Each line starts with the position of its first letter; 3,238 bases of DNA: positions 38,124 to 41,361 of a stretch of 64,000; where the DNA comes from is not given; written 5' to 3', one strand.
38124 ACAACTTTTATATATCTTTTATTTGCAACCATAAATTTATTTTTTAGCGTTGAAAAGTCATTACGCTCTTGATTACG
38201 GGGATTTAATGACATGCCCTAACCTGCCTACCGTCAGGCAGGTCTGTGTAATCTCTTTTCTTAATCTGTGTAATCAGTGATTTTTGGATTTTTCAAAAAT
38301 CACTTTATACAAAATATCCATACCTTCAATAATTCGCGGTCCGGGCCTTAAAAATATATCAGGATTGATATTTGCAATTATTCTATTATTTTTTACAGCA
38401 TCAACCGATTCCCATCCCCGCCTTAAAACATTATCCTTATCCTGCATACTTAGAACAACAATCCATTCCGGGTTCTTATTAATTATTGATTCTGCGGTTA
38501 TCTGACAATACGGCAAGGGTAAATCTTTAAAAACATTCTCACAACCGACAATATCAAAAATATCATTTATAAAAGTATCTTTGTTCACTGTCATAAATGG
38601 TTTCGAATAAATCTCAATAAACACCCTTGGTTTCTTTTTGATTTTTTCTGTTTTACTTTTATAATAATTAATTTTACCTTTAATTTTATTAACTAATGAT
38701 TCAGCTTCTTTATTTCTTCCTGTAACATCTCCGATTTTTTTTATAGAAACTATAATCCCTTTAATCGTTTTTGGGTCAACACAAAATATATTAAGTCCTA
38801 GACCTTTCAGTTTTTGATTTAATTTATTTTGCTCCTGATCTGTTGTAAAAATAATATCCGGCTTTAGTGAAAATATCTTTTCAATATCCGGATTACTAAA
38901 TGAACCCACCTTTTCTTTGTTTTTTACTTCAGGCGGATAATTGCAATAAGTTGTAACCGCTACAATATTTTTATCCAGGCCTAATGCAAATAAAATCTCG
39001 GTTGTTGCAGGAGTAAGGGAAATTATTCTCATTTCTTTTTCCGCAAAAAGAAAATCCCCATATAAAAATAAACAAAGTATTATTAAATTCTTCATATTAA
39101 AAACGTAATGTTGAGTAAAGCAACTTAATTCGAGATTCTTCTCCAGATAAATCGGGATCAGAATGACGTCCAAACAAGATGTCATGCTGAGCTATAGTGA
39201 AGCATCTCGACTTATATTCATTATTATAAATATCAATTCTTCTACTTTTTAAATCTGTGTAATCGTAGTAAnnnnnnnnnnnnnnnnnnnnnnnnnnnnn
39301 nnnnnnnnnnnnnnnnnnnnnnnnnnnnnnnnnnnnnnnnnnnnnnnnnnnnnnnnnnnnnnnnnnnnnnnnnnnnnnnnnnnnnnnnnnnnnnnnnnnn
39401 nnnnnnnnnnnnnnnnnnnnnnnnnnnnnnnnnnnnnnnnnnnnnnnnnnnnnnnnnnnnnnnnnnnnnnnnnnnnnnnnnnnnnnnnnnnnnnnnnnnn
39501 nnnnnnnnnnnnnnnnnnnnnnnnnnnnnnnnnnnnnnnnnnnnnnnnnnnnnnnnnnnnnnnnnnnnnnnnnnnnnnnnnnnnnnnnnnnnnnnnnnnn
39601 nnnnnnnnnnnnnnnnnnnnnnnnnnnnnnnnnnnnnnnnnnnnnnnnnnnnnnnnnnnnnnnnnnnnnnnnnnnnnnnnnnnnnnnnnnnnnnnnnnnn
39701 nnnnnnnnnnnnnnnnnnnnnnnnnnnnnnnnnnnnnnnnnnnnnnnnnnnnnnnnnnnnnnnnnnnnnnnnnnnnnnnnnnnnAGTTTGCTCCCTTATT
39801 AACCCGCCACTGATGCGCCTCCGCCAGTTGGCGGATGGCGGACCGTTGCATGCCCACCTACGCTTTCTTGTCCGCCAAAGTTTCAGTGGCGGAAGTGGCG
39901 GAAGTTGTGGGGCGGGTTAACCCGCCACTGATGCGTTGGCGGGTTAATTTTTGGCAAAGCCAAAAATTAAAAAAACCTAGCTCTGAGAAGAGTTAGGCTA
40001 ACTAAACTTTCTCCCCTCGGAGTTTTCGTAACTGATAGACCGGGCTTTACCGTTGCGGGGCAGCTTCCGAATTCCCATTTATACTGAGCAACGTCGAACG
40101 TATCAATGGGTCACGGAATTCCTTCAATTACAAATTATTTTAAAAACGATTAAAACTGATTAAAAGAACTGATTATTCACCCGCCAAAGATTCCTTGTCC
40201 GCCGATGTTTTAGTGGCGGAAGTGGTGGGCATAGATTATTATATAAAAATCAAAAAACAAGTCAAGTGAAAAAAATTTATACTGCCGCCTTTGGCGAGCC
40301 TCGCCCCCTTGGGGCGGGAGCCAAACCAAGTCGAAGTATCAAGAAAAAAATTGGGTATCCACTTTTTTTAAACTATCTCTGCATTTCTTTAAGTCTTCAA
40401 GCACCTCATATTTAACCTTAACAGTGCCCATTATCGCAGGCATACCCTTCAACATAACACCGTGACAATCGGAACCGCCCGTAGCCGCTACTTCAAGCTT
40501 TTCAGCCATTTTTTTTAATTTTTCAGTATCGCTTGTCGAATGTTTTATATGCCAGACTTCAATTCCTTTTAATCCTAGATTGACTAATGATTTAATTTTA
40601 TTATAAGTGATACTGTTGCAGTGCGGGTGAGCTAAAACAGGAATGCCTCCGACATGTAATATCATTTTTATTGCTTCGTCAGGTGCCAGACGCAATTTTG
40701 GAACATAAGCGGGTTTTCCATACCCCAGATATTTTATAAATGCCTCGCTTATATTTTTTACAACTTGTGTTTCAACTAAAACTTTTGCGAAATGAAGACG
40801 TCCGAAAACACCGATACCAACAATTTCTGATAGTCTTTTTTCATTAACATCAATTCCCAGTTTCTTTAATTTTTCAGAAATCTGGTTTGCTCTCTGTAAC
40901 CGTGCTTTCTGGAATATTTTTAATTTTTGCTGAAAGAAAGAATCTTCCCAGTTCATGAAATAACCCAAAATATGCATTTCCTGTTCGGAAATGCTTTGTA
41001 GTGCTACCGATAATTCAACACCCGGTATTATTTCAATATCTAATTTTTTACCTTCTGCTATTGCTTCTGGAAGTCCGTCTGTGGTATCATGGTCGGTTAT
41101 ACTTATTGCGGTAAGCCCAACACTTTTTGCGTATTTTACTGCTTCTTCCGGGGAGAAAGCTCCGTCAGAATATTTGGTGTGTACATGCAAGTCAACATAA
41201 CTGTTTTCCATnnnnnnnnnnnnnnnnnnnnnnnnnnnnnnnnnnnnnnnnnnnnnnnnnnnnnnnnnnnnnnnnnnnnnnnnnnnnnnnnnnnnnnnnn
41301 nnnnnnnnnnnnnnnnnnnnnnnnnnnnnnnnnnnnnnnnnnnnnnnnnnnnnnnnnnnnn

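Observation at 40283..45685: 5.4-kb block of RNA and DNA nuclease genes bracketed by near-identical 58-nt direct repeats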

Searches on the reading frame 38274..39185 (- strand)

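Call 8: search_protein_families(library=pfam, proteins=[window:38274-39185:-])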
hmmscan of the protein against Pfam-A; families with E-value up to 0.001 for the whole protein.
window:38274-39185:- (303 aa): 1 family
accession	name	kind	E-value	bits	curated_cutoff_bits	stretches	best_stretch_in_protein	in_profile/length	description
PF01497.23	Peripla_BP_2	-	2.1e-34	119.4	27.5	1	54-270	1-229/235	Periplasmic binding protein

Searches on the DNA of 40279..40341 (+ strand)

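Call 73: build_rna_model(alignment_id=A3, structure=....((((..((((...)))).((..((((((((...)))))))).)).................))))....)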
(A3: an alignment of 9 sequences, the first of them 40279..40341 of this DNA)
Model R1 built from alignment A3 (9 sequences, 73 columns); structure: as given.
model positions 66; base pairs 18; branch points 1; effective number of sequences 2.04; information 0.85 bits per position. Calibrated on 0.2 Mb of random sequence (short: E-values are rough).
structure used (alignment columns):
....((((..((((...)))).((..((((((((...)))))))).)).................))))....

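Call 74: search_with_rna_model(model_id=R1, source=window, filters=off, max_evalue=10)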
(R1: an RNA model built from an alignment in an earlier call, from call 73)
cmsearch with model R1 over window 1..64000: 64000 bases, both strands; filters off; matches with E-value up to 10: 24.
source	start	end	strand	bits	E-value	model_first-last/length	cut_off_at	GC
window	45617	45682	+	82.3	1.2e-25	1-66/66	no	0.59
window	40276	40339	+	80.4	5.8e-25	1-66/66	no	0.59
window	49625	49641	-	19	0.00088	26-42/66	no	0.76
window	48071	48087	-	15.8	0.011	26-42/66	no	0.76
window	40279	40342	-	14.6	0.03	1-66/66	no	0.61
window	49326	49356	+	14.5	0.032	1-66/66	no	0.39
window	51943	52023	+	11.6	0.31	1-66/66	no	0.53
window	57806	57841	-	11.3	0.41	1-66/66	no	0.19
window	33315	33339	-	10.9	0.54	1-66/66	no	0.48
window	60403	60472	+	10.9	0.55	1-66/66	no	0.49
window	39919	39948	-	10.5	0.75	1-66/66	no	0.57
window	48072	48086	+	9.6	1.6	27-41/66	no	0.8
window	43325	43351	-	9.2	2.1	1-66/66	no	0.44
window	61051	61098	-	8.5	3.7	1-66/66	no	0.5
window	17405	17440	-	8.5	3.7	1-66/66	no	0.39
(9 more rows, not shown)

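Call 75: search_with_rna_model(model_id=R1, sources=[L094, L097, L104, L111, L112, L113, L118, L125, L128, L004, L006, L011, L090, L007, L009], max_evalue=1)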
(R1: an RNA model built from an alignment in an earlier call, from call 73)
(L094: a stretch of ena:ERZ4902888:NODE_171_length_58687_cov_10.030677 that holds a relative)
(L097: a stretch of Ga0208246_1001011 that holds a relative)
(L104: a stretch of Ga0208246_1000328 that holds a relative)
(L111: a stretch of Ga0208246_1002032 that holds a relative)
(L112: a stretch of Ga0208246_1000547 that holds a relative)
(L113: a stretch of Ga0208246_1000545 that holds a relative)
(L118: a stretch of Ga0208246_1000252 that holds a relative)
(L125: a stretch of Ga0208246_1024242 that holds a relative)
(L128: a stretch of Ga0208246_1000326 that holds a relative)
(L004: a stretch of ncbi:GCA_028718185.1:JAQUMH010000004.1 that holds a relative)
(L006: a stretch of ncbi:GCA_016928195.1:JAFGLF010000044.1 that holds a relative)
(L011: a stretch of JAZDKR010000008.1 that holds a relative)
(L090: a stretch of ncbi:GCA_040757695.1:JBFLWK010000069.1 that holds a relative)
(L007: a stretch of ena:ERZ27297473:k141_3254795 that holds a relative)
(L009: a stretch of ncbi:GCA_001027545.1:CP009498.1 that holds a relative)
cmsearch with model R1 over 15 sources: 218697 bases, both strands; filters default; matches with E-value up to 1: 18.
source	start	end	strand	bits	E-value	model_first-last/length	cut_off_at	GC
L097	9819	9884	-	94.6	2.5e-29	1-66/66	no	0.61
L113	2731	2796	-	91.6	2.6e-28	1-66/66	no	0.59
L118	3739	3806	-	85.6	3.1e-26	1-66/66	no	0.59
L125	1549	1614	+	84.7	6.4e-26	1-66/66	no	0.61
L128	2833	2897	-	83.4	1.8e-25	1-66/66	no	0.62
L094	9876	9941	-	82.3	4.1e-25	1-66/66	no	0.59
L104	6659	6725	-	78.3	1e-23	1-66/66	no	0.61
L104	12764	12833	+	76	6.1e-23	1-66/66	no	0.64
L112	8953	9008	-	53.8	3e-15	1-66/66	no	0.61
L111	8425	8498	-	53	5.7e-15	1-66/66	no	0.57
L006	7566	7617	-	19.5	0.002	11-47/66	no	0.52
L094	5917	5933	+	19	0.003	26-42/66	no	0.76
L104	12767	12836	-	17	0.015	1-66/66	no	0.63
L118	3742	3803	+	16.8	0.017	1-66/66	no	0.63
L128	2830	2894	+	16.8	0.017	1-66/66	no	0.58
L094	7471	7487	+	15.8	0.038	26-42/66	no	0.76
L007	16627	16689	+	12.8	0.42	1-66/66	no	0.56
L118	1621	1637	+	12.6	0.47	26-42/66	no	0.82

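Call 99: search_with_rna_model(model_id=R1, sources=[L137, L138, L140, L142], max_evalue=1)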
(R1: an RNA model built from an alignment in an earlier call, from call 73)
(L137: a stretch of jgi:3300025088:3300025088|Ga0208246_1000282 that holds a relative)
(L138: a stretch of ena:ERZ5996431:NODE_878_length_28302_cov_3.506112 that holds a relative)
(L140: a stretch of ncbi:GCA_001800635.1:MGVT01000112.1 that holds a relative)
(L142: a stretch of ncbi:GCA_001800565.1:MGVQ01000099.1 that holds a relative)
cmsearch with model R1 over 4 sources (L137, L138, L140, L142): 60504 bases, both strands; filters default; matches with E-value up to 1: 0.
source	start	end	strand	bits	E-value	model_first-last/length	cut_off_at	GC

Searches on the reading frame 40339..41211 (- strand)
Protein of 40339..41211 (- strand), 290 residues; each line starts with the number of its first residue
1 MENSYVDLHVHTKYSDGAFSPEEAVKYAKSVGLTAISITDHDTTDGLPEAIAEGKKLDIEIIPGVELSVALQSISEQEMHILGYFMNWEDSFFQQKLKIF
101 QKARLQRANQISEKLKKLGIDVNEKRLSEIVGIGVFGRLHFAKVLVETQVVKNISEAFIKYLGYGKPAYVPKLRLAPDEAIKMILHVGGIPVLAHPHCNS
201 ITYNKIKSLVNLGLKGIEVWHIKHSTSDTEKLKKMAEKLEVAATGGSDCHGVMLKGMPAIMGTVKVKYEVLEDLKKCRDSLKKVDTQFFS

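Call 8: search_protein_families(library=pfam, proteins=[window:40339-41211:-])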
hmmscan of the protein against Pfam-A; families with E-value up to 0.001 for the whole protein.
window:40339-41211:- (290 aa): 2 families
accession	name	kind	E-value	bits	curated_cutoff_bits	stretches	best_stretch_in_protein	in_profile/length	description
PF02811.25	PHP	-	3.7e-16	60.3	26.4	1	7-84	1-78/164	PHP domain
PF13263.12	PHP_C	-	0.00041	20.3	21.3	0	231-250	6-25/56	PHP-associated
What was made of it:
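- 40339..41211 (-): PHP-domain phosphoesterase of the RNase AM / 3',5'-bisphosphate phosphatase clade. It is a core gene whose start abuts the PhoH2 stop. Pfam PHP (call 8).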

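Call 19: search_protein_families(library=padloc, proteins=[window:40339-41211:-], max_evalue=0.01)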
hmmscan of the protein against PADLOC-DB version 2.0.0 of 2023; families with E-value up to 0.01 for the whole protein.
window:40339-41211:- (290 aa): 3 families
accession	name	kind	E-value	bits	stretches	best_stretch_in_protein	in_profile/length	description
PDLC04680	PDC-M49A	-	2.6e-06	24.3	1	6-70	4-71/674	-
PDLC04678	PDC-M49A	-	2.9e-06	23.9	1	6-88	5-95/681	-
PDLC01918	CARF6--CARF_CARF_CARF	-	7.2e-05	20.3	1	70-171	28-132/298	-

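Call 20: search_protein_families(library=ncbifam, proteins=[window:40339-41211:-], max_evalue=0.001)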
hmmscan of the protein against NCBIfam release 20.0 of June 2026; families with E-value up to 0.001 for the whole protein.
window:40339-41211:- (290 aa): 20 families
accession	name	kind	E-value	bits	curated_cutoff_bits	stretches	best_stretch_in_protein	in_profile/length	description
NF041577.1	nside_bi_sphtase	equivalog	4e-54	183.6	400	1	5-252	3-252/276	3',5'-nucleoside bisphosphate phosphatase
NF047791.1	RNaseRnm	equivalog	8.2e-49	166.3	375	1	6-251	3-251/275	RNase RNM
NF041661.1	Cycl_ph_dihydrol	equivalog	5.4e-29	101.3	500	1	7-252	1-246/259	phosphoribosyl 1,2-cyclic phosphate 1,2-diphosphodiesterase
NF038032.1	CehA_McbA_metalo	domain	8.8e-14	51.6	80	1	6-68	5-68/315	CehA/McbA family metallohydrolase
NF004981.0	PRK06361.1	equivalog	7.7e-11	41.8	117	1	6-68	2-72/217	histidinol phosphate phosphatase domain-containing protein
NF004225.0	PRK05672.1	subfamily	8.7e-11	40.6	939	1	3-87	4-88/1047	error-prone DNA polymerase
NF001688.0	PRK00448.1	equivalog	1.1e-10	39.8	873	1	5-72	338-407/1445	PolC-type DNA polymerase III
NF045780.1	TrlF_fam_ATP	equivalog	2.8e-10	39.6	350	1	7-126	9-147/944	TrlF family AAA-like ATPase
NF005298.0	PRK06826.1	equivalog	4.2e-09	34.6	1260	1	2-79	2-81/1151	DNA polymerase III subunit alpha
TIGR01405.1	polC_Gram_pos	equivalog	7.3e-09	33.9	1043.45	1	4-70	103-171/1211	DNA polymerase III subunit alpha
NF004226.0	PRK05673.1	equivalog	1.5e-08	33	1002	1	2-74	3-77/1146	DNA polymerase III subunit alpha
TIGR00594.1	polc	superfamily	5e-08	31.5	434.35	1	5-77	1-75/1022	DNA polymerase III subunit alpha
NF006375.0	PRK08609.1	equivalog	4.3e-06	25.6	426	1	6-43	337-374/571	DNA polymerase/3'-5' exonuclease PolX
NF007079.0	PRK09532.1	equivalog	1e-05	23.9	1525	1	4-79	2-79/876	DNA polymerase III subunit alpha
NF006702.0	PRK09248.1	domain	1.2e-05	25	264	1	5-43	4-43/246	PHP domain-containing protein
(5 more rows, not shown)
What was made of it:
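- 40339..41211 (-): NCBIfam matches fall below the equivalog cut-offs (call 20).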

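Call 63: search_solved_structures(query=window:40339-41211:-, max_evalue=0.00001)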
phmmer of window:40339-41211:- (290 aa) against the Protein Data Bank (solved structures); distinct sequences matched with E-value up to 0.00001: 5.
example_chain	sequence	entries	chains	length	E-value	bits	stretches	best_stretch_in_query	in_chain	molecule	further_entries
2yb1_A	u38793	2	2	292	1.7e-30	109.7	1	5-251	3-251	AMIDOHYDROLASE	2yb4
7ug9_A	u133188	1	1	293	8.8e-28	100.8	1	6-250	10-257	5'-3' exoribonuclease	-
3e0f_A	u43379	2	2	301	5.9e-26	94.8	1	7-262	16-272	Putative Metal-dependent Phosphoesterase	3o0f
9etk_A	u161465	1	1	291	6.5e-26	94.7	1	6-250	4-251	Metal-dependent phosphoesterases (PHP family)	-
4rv1_A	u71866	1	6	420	2.1e-08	37.2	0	173-195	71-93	Engineered Protein OR497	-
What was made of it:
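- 40339..41211 (-): PDB relatives are 2yb1 and 7ug9 (call 63).
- On RNase AM / 3',5'-bisphosphate phosphatase (PHP): The assignment holds at clade level only (call 63).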

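Call 103: search_protein_families(library=padloc, proteins=[L137:7379-8011:+, L137:8164-8331:+], max_evalue=0.01)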
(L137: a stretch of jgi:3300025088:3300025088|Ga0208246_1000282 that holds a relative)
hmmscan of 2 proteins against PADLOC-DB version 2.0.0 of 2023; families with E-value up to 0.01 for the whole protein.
L137:7379-8011:+ (210 aa): 0 families

L137:8164-8331:+ (55 aa): 0 families
